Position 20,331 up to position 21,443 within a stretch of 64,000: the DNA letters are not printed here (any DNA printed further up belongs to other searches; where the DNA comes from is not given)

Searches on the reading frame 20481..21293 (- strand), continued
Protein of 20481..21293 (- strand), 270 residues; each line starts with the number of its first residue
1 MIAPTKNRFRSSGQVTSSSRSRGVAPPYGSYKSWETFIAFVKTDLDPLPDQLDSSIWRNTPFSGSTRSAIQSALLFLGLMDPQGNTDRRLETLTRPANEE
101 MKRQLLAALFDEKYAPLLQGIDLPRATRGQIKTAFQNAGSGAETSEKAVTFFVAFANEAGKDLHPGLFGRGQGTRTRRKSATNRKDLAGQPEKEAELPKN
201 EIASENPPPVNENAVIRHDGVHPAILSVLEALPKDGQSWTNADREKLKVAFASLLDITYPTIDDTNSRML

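Call 29: find_homologous_proteins(query=A2, max_evalue=0.00001)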
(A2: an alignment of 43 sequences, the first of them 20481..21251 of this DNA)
Query A2 (43 sequences) (256 aa, profile of the alignment): 56 proteins with E <= 0.00001 among 8000 candidates.
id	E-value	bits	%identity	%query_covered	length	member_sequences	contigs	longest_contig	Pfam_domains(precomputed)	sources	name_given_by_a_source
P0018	2.3e-76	275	48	99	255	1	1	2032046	-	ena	-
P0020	5.4e-76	274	47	99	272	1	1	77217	-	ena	-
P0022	1.9e-75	272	46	99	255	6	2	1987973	-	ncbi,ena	-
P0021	2.4e-74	268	47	99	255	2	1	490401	-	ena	-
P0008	3.0e-74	268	76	100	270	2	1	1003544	-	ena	-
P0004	6.1e-74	267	91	100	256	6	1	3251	-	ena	-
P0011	5.3e-73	264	72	100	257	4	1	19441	-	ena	-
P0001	5.3e-73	264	90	100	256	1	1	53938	-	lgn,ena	-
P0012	7.2e-73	263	71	100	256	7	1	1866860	-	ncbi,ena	-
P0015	1.2e-72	263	64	100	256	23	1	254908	-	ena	-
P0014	5.0e-72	261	66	100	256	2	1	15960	-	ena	-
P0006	1.8e-71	259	80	100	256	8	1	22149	-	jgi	-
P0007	2.3e-71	258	80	100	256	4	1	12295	-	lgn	-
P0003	5.3e-71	257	90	100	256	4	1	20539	-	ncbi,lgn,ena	-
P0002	6.7e-71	257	89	100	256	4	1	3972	-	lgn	-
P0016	7.1e-66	240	56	100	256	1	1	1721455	-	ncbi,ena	-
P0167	3.9e-65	238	25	98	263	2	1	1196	PF17278.8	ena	-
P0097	3.3e-59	219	30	69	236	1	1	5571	PF17278.8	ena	-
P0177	6.7e-59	218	34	60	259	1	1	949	PF17278.8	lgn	-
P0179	5.4e-58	215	26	91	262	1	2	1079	PF17278.8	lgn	-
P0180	5.3e-56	208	30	61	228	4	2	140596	PF17278.8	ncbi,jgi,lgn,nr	ncbi:MAG TPA: DUF5343 domain-containing protein [Candidatus Acidoferrum sp.]|nr:DUF5343 domain-conta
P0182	3.2e-55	206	31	68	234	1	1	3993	PF17278.8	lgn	-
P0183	7.2e-54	201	31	57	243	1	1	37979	PF17278.8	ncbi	-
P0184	1.5e-53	200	33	56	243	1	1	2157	PF17278.8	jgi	jgi:hypothetical protein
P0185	2.3e-53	199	30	59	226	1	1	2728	PF17278.8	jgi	jgi:hypothetical protein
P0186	4.2e-53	199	32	60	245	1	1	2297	PF17278.8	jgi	jgi:hypothetical protein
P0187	7.7e-53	198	29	60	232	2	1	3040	PF17278.8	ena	-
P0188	2.0e-52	196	29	66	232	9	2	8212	PF17278.8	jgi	-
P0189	2.1e-52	196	30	66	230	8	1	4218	PF17278.8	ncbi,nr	ncbi:MAG: DUF5343 domain-containing protein [Deltaproteobacteria bacterium]|nr:DUF5343 domain-contai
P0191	1.9e-51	193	29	75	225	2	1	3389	PF17278.8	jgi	jgi:hypothetical protein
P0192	4.3e-51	192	29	66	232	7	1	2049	PF17278.8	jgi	-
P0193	4.8e-51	192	28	90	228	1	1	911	PF17278.8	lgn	-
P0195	1.6e-50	190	28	72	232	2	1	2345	PF17278.8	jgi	-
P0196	3.7e-50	189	30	69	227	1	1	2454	PF17278.8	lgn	-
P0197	7.3e-50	188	23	94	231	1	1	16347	-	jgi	jgi:hypothetical protein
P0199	7.3e-46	175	31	63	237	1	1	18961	-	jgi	jgi:hypothetical protein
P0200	1.4e-45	174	-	-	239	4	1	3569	PF17278.8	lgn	-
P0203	4.6e-23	100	26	98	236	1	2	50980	PF17278.8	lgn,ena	-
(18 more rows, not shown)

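Call 31: find_encoding_contigs(protein=P0180, flank=6000, max_places=3)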
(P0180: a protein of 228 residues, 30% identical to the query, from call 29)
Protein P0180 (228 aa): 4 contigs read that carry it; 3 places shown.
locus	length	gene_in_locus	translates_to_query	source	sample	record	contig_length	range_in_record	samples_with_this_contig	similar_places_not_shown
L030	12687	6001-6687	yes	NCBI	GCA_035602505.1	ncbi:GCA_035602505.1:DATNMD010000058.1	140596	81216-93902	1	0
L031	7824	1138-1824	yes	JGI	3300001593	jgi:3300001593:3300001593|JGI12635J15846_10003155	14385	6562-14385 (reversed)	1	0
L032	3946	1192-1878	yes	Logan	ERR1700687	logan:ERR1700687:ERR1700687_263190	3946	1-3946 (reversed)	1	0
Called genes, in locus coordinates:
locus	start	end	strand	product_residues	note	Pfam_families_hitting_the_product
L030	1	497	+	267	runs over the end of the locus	PF00149:Metallophos, PF13277:YmdB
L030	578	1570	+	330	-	-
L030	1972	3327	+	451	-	PF11638:DnaA_N, PF03969:AFG1_ATPase (faint), PF00308:Bac_DnaA, PF01695:IstB_IS21 (weak), PF00004:AAA (faint), PF22688:Hda_lid (faint), PF08299:Bac_DnaA_C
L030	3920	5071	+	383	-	PF00712:DNA_pol3_beta, PF02767:DNA_pol3_beta_2, PF02768:DNA_pol3_beta_3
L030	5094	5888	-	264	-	PF06114:Peptidase_M78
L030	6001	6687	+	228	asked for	PF17278:DUF5343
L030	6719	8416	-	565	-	PF01966:HD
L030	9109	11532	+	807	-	PF02518:HATPase_c, PF00204:DNA_gyraseB, PF01751:Toprim, PF21249:GyrB_hook (weak), PF00986:DNA_gyraseB_C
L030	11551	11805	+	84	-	-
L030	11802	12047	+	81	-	-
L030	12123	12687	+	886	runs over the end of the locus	PF00521:DNA_topoisoIV, PF03989:DNA_gyraseA_C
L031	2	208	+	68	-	?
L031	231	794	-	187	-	PF06114:Peptidase_M78 (faint)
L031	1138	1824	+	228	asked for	PF17278:DUF5343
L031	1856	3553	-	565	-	PF01966:HD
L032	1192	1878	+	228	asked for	PF17278:DUF5343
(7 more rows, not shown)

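Call 32: find_encoding_contigs(protein=P0183, flank=6000, max_places=2)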
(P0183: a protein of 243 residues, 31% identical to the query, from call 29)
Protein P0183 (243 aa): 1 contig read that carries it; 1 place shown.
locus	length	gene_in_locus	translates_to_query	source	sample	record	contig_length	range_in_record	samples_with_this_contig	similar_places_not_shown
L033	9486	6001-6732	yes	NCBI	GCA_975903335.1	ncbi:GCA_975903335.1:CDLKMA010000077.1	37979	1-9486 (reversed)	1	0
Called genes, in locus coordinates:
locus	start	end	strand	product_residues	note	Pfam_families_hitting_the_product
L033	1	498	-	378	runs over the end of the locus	PF02771:Acyl-CoA_dh_N, PF02770:Acyl-CoA_dh_M, PF00441:Acyl-CoA_dh_1, PF08028:Acyl-CoA_dh_2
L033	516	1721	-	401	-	PF02771:Acyl-CoA_dh_N, PF02770:Acyl-CoA_dh_M, PF00441:Acyl-CoA_dh_1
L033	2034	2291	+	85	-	PF12728:HTH_17, PF13411:MerR_1 (weak)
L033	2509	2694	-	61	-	-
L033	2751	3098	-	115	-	-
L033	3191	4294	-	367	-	PF00091:Tubulin, PF12327:FtsZ_C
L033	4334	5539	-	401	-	PF11104:PilM_2 (faint), PF14450:FtsA (weak), PF02491:SHS2_FTSA, PF06723:MreB_Mbl, PF08841:DDR (weak), PF06277:EutA (weak), PF14450:FtsA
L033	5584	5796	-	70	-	-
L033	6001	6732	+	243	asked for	PF17278:DUF5343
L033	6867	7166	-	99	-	PF13451:zf_Tbcl, PF23477:zf_Tbcl_2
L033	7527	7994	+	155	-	PF00462:Glutaredoxin (weak), PF13180:PDZ_2, PF00595:PDZ (weak), PF17820:PDZ_6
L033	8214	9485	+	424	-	?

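Call 33: find_encoding_contigs(protein=P0203, flank=6000, max_places=2)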
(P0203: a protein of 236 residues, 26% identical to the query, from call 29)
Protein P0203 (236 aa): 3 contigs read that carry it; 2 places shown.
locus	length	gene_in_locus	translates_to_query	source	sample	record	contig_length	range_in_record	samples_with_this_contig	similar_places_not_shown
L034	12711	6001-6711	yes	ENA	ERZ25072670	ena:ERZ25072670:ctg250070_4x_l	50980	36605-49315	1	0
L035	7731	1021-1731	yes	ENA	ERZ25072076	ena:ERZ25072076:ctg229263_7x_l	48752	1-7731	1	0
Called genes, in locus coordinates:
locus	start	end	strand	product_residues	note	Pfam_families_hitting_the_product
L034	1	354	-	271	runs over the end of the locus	-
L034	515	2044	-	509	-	PF05065:Phage_capsid (weak)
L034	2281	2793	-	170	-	-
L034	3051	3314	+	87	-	PF03693:ParD_antitoxin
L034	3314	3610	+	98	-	PF05016:ParE_toxin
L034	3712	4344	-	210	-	PF11536:DUF3226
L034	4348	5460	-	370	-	PF02463:SMC_N (faint), PF13476:AAA_23 (weak), PF13175:AAA_15, PF13304:AAA_21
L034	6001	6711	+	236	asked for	PF17278:DUF5343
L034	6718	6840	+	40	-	-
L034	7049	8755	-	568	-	PF02746:MR_MLE_N, PF13378:MR_MLE_C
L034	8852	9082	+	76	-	-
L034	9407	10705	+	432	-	PF00079:Serpin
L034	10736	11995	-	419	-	PF13191:AAA_16, PF13401:AAA_22, PF13173:AAA_14 (faint)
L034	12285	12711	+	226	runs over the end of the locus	PF05685:Uma2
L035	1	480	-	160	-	?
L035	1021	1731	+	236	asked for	PF17278:DUF5343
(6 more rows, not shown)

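Call 42: find_encoding_contigs(protein=P0197, flank=6000, max_places=2)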
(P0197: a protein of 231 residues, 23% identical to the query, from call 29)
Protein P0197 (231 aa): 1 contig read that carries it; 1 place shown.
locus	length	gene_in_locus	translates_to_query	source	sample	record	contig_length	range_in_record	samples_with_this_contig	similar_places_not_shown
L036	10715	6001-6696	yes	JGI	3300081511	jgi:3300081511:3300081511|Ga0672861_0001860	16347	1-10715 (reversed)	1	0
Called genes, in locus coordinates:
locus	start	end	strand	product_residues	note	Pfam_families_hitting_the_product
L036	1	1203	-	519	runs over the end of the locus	PF13007:LZ_Tnp_IS66, PF13005:zf-IS66, PF03050:DDE_Tnp_IS66, PF13817:DDE_Tnp_IS66_C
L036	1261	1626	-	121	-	PF05717:TnpB_IS66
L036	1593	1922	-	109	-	-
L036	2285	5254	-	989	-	PF02399:Herpes_ori_bp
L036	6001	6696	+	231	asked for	-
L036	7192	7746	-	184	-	PF00589:Phage_integrase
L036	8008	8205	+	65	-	-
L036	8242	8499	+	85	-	-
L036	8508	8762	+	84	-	-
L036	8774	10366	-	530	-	PF00239:Resolvase, PF07508:Recombinase, PF13408:Zn_ribbon_recom (faint)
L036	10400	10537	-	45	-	-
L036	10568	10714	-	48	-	?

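Call 43: find_encoding_contigs(protein=P0199, flank=6000, max_places=2)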
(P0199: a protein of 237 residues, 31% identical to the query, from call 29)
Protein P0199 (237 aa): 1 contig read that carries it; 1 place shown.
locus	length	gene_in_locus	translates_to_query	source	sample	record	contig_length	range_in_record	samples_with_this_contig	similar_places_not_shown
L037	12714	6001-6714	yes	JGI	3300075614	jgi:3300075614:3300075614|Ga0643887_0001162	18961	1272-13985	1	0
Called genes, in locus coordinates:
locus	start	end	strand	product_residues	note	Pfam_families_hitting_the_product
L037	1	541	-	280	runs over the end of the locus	PF11716:MDMPI_N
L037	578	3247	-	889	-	PF00521:DNA_topoisoIV, PF03989:DNA_gyraseA_C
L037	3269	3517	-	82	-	-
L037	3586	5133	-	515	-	PF01966:HD, PF19276:HD_assoc_2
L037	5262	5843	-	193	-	PF06114:Peptidase_M78 (weak)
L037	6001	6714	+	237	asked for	-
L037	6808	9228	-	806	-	PF02518:HATPase_c, PF00204:DNA_gyraseB, PF01751:Toprim, PF21249:GyrB_hook (faint), PF00986:DNA_gyraseB_C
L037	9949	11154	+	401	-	PF13091:PLDc_2 (faint)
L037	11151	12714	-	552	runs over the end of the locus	PF02384:N6_Mtase, PF05175:MTS (faint), PF07669:Eco57I, PF22837:M_Eco57I_C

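Call 44: find_encoding_contigs(protein=P0188, flank=6000, max_places=3)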
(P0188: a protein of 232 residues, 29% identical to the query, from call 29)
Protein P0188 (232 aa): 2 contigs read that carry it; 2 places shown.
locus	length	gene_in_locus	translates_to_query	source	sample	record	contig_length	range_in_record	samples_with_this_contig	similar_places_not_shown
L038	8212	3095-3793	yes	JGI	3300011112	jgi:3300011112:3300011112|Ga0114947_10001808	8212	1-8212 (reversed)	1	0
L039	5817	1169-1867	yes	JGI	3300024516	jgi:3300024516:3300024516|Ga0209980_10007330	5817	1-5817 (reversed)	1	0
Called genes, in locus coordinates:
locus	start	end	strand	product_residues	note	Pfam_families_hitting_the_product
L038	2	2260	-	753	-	?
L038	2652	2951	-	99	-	-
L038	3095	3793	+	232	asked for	PF17278:DUF5343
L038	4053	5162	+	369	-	PF11376:DUF3179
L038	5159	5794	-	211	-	PF09360:zf-CDGSH, PF06902:Fer4_19, PF09360:zf-CDGSH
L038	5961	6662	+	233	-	PF04366:Ysc84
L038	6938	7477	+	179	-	PF07609:DUF1572, PF04978:MST, PF12867:DinB_2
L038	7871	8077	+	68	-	-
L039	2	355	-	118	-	?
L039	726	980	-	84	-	-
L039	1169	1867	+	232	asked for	PF17278:DUF5343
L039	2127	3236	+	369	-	PF11376:DUF3179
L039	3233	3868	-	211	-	PF09360:zf-CDGSH, PF06902:Fer4_19, PF09360:zf-CDGSH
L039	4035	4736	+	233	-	PF04366:Ysc84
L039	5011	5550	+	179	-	PF07609:DUF1572, PF04978:MST, PF12867:DinB_2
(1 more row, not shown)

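Call 46: search_solved_structures(query=A2, max_evalue=10, show_alignments=2)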
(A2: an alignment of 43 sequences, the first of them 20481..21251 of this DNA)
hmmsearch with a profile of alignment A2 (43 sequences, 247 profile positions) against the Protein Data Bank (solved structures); distinct sequences matched with E-value up to 10: 4.
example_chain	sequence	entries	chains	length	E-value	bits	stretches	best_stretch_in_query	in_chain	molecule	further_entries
7lzj_A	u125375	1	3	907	0.054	16.4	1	110-198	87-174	Depolymerase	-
7vyv_A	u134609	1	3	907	0.2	14.6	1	110-198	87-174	Depolymerase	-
7vz3_A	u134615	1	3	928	0.2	14.5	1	110-198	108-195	Depolymerase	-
8fjg_A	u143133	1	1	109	1.7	11.5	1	65-100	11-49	H12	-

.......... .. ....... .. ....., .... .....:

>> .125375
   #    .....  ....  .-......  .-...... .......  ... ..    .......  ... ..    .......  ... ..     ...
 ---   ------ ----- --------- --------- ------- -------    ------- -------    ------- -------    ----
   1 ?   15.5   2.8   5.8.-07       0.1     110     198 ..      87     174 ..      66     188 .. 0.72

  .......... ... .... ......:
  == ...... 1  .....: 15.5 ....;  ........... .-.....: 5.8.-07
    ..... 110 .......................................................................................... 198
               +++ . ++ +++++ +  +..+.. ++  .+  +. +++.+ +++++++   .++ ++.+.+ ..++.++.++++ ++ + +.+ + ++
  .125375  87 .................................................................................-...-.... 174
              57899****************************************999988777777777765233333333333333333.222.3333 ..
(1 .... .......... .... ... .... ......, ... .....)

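Call 54: search_protein_families(library=phrogs, alignment_id=A2, max_evalue=0.01)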
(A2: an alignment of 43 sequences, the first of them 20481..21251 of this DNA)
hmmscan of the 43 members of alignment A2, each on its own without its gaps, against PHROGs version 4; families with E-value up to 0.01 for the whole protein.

A. member 1, window:20481-21251:- (256 aa): 0 families

B. families by the number of members that match (of 43 scanned): 0 families

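Call 55: search_protein_families(library=padloc, alignment_id=A2, max_evalue=0.01)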
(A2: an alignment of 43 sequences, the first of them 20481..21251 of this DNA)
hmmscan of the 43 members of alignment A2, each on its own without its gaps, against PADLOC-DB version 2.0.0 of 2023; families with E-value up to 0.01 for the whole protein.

A. member 1, window:20481-21251:- (256 aa): 0 families

B. families by the number of members that match (of 43 scanned): 3 families
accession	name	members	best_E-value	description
PDLC04589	PDC-M34A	25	2.8e-11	-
PDLC04588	PDC-M34A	3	3.5e-05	-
PDLC01021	Csm5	1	0.0071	Csm5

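Call 56: search_protein_families(library=pfam, alignment_id=A2, max_evalue=0.01)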
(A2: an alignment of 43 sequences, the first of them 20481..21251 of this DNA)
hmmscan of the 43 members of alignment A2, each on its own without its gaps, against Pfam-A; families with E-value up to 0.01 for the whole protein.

A. member 1, window:20481-21251:- (256 aa): 0 families

B. families by the number of members that match (of 43 scanned): 1 family
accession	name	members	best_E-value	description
PF17278.7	DUF5343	30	3.6e-12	Family of unknown function (DUF5343)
